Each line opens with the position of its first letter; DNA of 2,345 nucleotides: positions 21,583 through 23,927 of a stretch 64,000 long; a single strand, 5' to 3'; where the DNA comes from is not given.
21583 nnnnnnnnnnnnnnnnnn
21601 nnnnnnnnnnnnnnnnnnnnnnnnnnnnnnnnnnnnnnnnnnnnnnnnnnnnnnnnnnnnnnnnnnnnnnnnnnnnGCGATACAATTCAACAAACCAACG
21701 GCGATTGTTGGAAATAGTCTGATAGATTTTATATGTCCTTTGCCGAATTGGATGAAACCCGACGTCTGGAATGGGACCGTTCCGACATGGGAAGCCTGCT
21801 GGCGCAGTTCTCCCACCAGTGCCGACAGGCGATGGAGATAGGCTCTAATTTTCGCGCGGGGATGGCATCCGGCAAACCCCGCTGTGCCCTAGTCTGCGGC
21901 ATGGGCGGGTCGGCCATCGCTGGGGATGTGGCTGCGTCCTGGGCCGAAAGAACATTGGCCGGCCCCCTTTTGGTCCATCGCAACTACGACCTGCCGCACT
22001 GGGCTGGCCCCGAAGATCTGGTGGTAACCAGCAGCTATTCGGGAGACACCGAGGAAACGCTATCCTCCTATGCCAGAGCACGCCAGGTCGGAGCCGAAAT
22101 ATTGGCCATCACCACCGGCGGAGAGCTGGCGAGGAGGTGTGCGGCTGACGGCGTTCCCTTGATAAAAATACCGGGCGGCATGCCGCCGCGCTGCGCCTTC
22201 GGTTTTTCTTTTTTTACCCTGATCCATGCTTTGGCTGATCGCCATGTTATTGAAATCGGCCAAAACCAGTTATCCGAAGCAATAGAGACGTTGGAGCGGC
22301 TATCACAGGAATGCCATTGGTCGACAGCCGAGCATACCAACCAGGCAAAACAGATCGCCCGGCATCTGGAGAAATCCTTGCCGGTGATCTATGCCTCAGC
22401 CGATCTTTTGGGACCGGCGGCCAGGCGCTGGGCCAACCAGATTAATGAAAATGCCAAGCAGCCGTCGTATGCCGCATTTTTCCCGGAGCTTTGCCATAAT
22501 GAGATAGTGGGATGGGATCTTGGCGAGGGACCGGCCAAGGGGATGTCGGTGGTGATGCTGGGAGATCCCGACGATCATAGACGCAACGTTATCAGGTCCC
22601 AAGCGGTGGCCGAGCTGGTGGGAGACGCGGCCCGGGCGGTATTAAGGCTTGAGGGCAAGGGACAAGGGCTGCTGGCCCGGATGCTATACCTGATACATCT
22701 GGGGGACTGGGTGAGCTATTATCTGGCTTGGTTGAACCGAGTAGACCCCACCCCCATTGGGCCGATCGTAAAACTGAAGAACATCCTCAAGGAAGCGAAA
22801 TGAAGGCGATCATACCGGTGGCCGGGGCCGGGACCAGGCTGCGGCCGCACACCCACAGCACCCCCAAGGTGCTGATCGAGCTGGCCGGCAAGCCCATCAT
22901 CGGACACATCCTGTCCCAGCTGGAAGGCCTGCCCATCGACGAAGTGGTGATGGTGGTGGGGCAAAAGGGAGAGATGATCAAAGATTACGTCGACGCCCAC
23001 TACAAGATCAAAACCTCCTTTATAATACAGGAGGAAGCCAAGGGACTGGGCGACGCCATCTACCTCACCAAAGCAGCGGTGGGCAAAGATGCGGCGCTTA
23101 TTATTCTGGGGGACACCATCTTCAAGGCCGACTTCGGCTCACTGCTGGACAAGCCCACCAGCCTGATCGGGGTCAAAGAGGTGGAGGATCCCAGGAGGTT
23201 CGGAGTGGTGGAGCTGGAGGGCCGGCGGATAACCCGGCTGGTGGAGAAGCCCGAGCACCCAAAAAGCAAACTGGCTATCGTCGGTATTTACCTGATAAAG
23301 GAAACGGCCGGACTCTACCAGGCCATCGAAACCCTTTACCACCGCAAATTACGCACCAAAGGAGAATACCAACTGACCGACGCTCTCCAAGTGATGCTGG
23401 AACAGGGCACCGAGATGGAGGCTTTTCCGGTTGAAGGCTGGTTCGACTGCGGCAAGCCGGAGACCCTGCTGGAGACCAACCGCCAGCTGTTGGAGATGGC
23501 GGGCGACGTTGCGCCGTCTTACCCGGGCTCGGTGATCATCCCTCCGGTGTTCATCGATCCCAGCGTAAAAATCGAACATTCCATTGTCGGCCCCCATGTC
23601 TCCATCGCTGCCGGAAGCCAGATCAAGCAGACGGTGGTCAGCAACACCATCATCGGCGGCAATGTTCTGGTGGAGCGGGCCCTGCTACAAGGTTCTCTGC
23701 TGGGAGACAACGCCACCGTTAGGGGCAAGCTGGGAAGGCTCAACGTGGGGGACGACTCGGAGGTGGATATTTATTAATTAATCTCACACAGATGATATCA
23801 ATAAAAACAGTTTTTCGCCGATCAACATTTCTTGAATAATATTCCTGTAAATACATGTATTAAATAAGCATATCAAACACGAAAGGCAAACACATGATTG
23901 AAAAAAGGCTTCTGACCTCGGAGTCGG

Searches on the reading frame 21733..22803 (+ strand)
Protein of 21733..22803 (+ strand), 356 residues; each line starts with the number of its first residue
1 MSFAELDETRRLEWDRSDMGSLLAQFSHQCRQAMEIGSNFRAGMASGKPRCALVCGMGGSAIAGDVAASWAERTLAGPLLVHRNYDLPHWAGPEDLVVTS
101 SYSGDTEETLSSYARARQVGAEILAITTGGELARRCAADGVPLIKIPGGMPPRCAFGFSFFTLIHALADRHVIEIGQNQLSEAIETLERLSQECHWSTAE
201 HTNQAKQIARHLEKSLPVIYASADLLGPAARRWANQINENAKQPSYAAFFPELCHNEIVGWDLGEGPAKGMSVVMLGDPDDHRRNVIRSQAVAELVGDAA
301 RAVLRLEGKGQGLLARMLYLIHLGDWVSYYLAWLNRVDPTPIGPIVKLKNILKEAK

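Call 3: search_protein_families(library=pfam, proteins=[window:21733-22803:+])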
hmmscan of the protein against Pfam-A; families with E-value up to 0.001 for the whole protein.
window:21733-22803:+ (356 aa): 2 families
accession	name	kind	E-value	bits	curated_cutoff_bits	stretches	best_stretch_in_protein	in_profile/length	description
PF10432.14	bact-PGI_C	-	6.3e-50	169.5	24.5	1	202-350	2-149/151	Bacterial phospho-glucose isomerase C-terminal SIS domain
PF01380.27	SIS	-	2.2e-06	28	25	1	53-136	9-98/131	SIS domain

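Call 4: search_protein_families(library=ncbifam, proteins=[window:21733-22803:+])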
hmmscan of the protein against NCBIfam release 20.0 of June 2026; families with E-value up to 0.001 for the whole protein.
window:21733-22803:+ (356 aa): 9 families
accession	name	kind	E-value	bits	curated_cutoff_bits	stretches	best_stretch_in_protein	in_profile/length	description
NF006426.0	PRK08674.1-6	subfamily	7.8e-99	330.9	295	1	13-355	10-352/354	bifunctional phosphoglucose/phosphomannose isomerase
NF006425.0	PRK08674.1-5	equivalog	1.4e-84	284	471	1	6-354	5-355/358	bifunctional phosphoglucose/phosphomannose isomerase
TIGR02128.1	G6PI_arch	equivalog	3.8e-71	239.5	213.9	1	53-352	25-307/308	bifunctional phosphoglucose/phosphomannose isomerase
NF006423.0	PRK08674.1-2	equivalog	1.1e-70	238.1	254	1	53-352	31-316/317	bifunctional phosphoglucose/phosphomannose isomerase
NF006424.0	PRK08674.1-3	equivalog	4.4e-42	144.7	730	1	15-354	16-354/355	bifunctional phosphoglucose/phosphomannose isomerase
NF006422.0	PRK08674.1-1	subfamily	5.9e-37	127.7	317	1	54-296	30-253/302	bifunctional phosphoglucose/phosphomannose isomerase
NF001484.0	PRK00331.1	subfamily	4.9e-05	21.9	381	1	53-222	290-465/601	isomerizing glutamine--fructose-6-phosphate transaminase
TIGR01135.1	glmS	equivalog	0.00047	18.8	418.05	1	53-221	295-469/607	glutamine--fructose-6-phosphate transaminase (isomerizing)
TIGR03127.2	RuMP_HxlB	equivalog_domain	0.00055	19.9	160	0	93-132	72-111/178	6-phospho-3-hexuloisomerase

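Call 18: find_related_loci(query=window:21733-22803:+, collection=genome_contigs, flank=10000)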
Query window:21733-22803:+ (356 aa) in genome_contigs; peptide patterns used: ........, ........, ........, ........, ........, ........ (x = any residue, [..] = any of these).
167 stretches matched a pattern; 68 encode a relative of the query (tblastn E <= 1e-3); 68 distinct loci.
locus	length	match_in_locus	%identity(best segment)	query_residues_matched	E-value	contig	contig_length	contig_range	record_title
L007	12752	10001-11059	72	1-353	2e-174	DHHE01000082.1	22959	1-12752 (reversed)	MAG TPA_asm: bacterium UBP2_UBA4780 isolate UBA4780 UBA4780_contig_15368, whole genome shotgun sequence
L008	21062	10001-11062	69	3-356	3e-163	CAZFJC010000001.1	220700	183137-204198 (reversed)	MAG TPA_asm: uncultured bacterium isolate binchicken_co7_184 genome assembly, contig: NODE_49_length_220700_cov_11.21195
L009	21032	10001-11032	46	13-356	5e-101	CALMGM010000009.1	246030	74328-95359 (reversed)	MAG TPA_asm: uncultured bacterium isolate SRR6284162_bin.43_CONCOCT_v1.1_MAG genome assembly, contig: ERZ795126.15, whol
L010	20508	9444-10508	47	5-356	1e-99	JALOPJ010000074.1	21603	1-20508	MAG: Candidatus Edwardsbacteria bacterium isolate Prado126 scaffold_13863, whole genome shotgun sequence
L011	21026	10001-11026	46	15-356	3e-97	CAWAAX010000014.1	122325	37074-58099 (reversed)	MAG: uncultured bacterium isolate MFD01299.bin.1.238 genome assembly, contig: contig_53762, whole genome shotgun sequenc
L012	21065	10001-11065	45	5-356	9e-86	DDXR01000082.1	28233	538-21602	MAG TPA_asm: bacterium UBP2_UBA2255 isolate UBA2255 UBA2255_contig_9752, whole genome shotgun sequence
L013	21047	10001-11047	42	1-354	7e-79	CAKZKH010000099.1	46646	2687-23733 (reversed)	MAG TPA_asm: uncultured bacterium isolate SRR5214706_bin.48_CONCOCT_v1.1_MAG genome assembly, contig: ERZ1744544.474, wh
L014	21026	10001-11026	45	15-356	2e-97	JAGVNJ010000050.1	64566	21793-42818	MAG: Candidatus Edwardsbacteria bacterium isolate DeMMO3_1 c_000000014890, whole genome shotgun sequence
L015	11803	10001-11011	41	5-352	2e-72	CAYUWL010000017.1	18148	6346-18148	MAG TPA_asm: uncultured Thermotogaceae bacterium isolate binchicken_co19_556 genome assembly, contig: NODE_4903_length_1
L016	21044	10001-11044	39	8-354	4e-70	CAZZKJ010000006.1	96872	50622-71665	MAG TPA_asm: uncultured bacterium isolate binchicken_co275_80 genome assembly, contig: NODE_137_length_96872_cov_9.12759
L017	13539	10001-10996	40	12-352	1e-69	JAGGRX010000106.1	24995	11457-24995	MAG: Candidatus Bipolaricaulota bacterium isolate AUK007 PB_MANV_007_c_000000000054, whole genome shotgun sequence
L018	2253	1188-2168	41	15-352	2e-70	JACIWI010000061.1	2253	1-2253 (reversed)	MAG: Candidatus Bipolaricaulota bacterium isolate MAG-22 Bipolaricaulaceae_A3_bin12_Scaffold_61, whole genome shotgun se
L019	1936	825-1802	40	15-352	6e-70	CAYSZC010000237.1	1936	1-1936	MAG TPA_asm: uncultured Thermotogaceae bacterium isolate binchicken_co247_17 genome assembly, contig: NODE_4515_length_1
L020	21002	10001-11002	42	12-354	2e-66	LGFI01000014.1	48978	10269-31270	MAG: Acetothermia bacterium 64_32 S_OP1_64_33_13, whole genome shotgun sequence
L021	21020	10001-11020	37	15-352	2e-58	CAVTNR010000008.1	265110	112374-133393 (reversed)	MAG: uncultured bacterium isolate MFD04716.bin.3.7 genome assembly, contig: contig_12529, whole genome shotgun sequence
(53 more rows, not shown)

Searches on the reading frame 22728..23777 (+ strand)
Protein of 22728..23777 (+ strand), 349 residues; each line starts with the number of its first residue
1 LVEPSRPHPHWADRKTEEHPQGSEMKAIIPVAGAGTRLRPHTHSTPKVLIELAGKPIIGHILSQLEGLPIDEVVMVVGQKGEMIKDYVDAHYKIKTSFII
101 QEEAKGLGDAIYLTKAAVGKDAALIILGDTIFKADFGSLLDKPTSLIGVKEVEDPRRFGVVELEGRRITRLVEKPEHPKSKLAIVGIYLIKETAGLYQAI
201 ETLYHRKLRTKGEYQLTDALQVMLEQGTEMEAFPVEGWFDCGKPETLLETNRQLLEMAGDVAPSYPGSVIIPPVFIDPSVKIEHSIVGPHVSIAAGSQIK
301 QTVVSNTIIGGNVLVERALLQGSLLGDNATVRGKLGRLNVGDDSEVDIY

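Call 3: search_protein_families(library=pfam, proteins=[window:22728-23777:+])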
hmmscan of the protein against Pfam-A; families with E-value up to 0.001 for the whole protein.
window:22728-23777:+ (349 aa): 6 families
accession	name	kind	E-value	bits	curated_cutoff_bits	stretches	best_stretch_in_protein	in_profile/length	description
PF00483.29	NTP_transferase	-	3.3e-36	125.6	21.2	1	26-255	1-243/245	Nucleotidyl transferase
PF12804.13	NTP_transf_3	-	3.3e-10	40.8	27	1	27-132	1-98/160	MobA-like NTP transferase domain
PF01128.25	IspD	-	4.2e-05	23.8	27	1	26-82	2-55/221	2-C-methyl-D-erythritol 4-phosphate cytidylyltransferase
PF00132.30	Hexapep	-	0.00015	21.8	27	0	268-300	2-35/36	Bacterial transferase hexapeptide (six repeats)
PF25084.1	LbH_EIF2B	-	0.00026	21.4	54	0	276-319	30-74/105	EIF2B subunit epsilon LbH domain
PF24894.1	Hexapep_GlmU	-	0.00097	19.7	23.3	0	268-306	35-73/104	GlmU-like, C-terminal hexapeptide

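Call 4: search_protein_families(library=ncbifam, proteins=[window:22728-23777:+])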
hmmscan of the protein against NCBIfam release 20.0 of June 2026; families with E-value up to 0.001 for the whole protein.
window:22728-23777:+ (349 aa): 38 families (the best 25 are shown)
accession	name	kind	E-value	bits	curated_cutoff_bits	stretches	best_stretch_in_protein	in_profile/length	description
TIGR01208.1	rmlA_long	equivalog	9.7e-67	225.3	320.25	2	26-257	1-237/353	glucose-1-phosphate thymidylyltransferase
TIGR03992.1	Arch_glmU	subfamily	1.9e-54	185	292.1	1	25-311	1-289/393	bifunctional sugar-1-phosphate nucleotidylyltransferase/acetyltransferase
NF041313.1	UDPGP_AglF_Halo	equivalog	4.5e-44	150.6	400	1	25-254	1-234/234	UTP--glucose-1-phosphate uridylyltransferase AglF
TIGR01099.1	galU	equivalog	7.5e-35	120.8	326.8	2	93-249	93-260/261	UTP--glucose-1-phosphate uridylyltransferase GalU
NF041173.1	Sug_nt_acttase_Thmprot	equivalog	8.3e-34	117.2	600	1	25-299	1-275/405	bifunctional sugar-1-phosphate nucleotidylyltransferase/acetyltransferase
NF052502.1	man1P_GTase_Rv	exception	4e-29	101.6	440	1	26-335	2-317/352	mannose-1-phosphate guanylyltransferase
TIGR01207.1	rmlA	equivalog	4.2e-24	85.1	360.65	1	26-251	1-233/286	glucose-1-phosphate thymidylyltransferase RfbA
TIGR01173.1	glmU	equivalog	4.9e-24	85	366.85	1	25-331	1-323/452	bifunctional UDP-N-acetylglucosamine diphosphorylase/glucosamine-1-phosphate N-acetyltransferase GlmU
NF010934.1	PRK14354.1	equivalog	5.1e-22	78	450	1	27-331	2-322/447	bifunctional UDP-N-acetylglucosamine diphosphorylase/glucosamine-1-phosphate N-acetyltransferase GlmU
NF010933.0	PRK14353.1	equivalog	2.7e-21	75.7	505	1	24-300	5-296/453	bifunctional UDP-N-acetylglucosamine diphosphorylase/glucosamine-1-phosphate N-acetyltransferase GlmU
NF049965.1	GlMnHpPGnyltfHddC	equivalog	3.2e-21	76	300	1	25-192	1-169/221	D-glycero-D-manno-heptose 1-phosphate guanosyltransferase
NF003670.0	PRK05293.1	equivalog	6e-20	71.5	470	1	24-257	4-261/382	glucose-1-phosphate adenylyltransferase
NF010939.0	PRK14359.1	equivalog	7.7e-20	70.9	592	1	25-334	3-310/430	bifunctional UDP-N-acetylglucosamine diphosphorylase/glucosamine-1-phosphate N-acetyltransferase GlmU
NF012024.0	PRK15480.1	equivalog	1.7e-19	70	588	1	26-251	5-237/292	glucose-1-phosphate thymidylyltransferase RfbA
NF010932.0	PRK14352.1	equivalog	1.9e-18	66.4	611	1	25-331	7-333/488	bifunctional UDP-N-acetylglucosamine diphosphorylase/glucosamine-1-phosphate N-acetyltransferase GlmU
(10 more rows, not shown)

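Call 34: find_related_loci(query=window:22800-23777:+, collection=metagenome_contigs, flank=10000)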
Query window:22800-23777:+ (325 aa) in metagenome_contigs; peptide patterns used: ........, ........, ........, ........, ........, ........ (x = any residue, [..] = any of these).
395 stretches matched a pattern; 189 encode a relative of the query (tblastn E <= 1e-3); the best 80 are kept; 80 distinct loci.
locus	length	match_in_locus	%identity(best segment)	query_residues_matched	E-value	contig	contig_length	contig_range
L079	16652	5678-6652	87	1-325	0e+0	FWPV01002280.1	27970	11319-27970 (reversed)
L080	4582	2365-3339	79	1-325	3e-177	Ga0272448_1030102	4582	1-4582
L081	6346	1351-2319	57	1-324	4e-120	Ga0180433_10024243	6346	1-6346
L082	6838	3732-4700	57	1-324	4e-120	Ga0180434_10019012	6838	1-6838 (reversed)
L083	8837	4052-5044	53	1-324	2e-108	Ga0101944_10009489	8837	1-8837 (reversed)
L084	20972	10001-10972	66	1-324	6e-142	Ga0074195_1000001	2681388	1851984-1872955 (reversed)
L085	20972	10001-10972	49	1-325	1e-106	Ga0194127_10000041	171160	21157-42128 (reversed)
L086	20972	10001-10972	49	1-325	2e-105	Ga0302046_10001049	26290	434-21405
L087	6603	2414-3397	47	1-324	5e-105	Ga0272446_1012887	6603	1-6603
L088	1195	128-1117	52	1-322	1e-113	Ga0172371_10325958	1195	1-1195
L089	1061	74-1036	54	3-322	1e-113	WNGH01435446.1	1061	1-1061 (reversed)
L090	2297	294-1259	51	3-324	2e-108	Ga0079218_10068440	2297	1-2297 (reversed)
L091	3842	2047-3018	50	1-324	8e-104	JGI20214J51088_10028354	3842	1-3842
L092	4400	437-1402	50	3-324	3e-102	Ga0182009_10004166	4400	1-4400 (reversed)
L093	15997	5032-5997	47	1-323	6e-100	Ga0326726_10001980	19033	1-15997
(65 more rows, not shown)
